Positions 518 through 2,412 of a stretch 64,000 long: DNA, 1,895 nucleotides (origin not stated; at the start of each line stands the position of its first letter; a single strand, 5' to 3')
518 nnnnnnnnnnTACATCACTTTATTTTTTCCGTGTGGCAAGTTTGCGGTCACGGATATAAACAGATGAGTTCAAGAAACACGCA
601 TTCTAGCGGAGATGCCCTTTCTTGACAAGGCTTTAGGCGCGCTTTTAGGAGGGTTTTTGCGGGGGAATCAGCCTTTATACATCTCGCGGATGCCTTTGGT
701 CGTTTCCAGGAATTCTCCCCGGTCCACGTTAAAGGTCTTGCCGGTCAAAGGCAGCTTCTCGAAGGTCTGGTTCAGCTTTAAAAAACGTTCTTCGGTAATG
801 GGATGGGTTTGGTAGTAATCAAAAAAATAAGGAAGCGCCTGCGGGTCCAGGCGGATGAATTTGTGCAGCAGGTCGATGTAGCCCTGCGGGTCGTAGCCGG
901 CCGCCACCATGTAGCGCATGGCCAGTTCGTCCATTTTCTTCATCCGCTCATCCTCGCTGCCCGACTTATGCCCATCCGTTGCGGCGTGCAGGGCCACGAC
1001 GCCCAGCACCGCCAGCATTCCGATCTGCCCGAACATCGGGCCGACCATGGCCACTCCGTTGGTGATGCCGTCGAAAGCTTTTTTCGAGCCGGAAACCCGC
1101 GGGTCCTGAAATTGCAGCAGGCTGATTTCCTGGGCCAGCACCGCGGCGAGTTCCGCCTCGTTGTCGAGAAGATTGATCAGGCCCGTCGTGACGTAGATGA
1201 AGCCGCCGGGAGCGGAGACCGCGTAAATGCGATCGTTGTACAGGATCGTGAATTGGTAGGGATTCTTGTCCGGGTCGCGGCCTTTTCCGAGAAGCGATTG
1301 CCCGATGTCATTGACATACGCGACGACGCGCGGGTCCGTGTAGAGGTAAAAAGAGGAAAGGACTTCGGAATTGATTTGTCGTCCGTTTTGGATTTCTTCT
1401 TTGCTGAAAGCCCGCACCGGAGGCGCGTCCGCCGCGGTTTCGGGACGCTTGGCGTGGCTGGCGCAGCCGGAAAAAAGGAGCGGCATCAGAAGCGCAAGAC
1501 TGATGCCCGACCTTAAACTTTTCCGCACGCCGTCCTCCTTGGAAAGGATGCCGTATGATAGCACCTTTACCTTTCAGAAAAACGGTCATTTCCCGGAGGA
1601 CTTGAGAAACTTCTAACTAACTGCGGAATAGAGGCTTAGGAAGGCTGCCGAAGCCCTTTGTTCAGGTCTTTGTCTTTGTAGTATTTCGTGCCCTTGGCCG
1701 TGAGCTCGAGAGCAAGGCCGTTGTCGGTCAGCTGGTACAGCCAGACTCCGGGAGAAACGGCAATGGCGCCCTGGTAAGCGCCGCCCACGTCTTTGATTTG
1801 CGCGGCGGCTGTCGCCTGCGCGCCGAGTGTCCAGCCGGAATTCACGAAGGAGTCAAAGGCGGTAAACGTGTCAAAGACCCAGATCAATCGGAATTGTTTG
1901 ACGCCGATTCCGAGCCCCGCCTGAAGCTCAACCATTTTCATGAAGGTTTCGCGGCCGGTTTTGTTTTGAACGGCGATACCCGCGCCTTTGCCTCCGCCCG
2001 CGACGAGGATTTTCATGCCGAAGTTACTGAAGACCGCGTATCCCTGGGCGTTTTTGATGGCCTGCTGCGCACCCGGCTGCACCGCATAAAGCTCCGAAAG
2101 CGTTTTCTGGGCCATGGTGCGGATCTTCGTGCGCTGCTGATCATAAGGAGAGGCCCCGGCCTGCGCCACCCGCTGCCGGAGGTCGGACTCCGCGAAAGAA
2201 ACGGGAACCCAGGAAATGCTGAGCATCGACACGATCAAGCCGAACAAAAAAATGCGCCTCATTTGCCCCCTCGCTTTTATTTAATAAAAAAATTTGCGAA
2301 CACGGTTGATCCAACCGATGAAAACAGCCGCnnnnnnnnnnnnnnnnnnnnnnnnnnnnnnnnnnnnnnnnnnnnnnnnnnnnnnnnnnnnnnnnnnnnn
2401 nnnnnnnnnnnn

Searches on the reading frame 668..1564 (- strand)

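Call 9: search_protein_families(library=pfam, proteins=[window:668-1564:-], max_evalue=0.001)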
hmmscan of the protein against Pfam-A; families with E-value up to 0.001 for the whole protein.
window:668-1564:- (298 aa): 1 family
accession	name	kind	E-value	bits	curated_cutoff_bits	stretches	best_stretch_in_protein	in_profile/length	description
PF01435.24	Peptidase_M48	-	1.9e-15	57.6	20.3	1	82-266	5-184/186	Peptidase family M48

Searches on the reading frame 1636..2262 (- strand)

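Call 9: search_protein_families(library=pfam, proteins=[window:1636-2262:-], max_evalue=0.001)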
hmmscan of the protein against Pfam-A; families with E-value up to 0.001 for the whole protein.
window:1636-2262:- (208 aa): 1 family
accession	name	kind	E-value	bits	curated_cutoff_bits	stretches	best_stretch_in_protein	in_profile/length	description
PF04366.17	Ysc84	-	3.7e-06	27.1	25.1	1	113-202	3-93/127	Las17-binding protein actin regulator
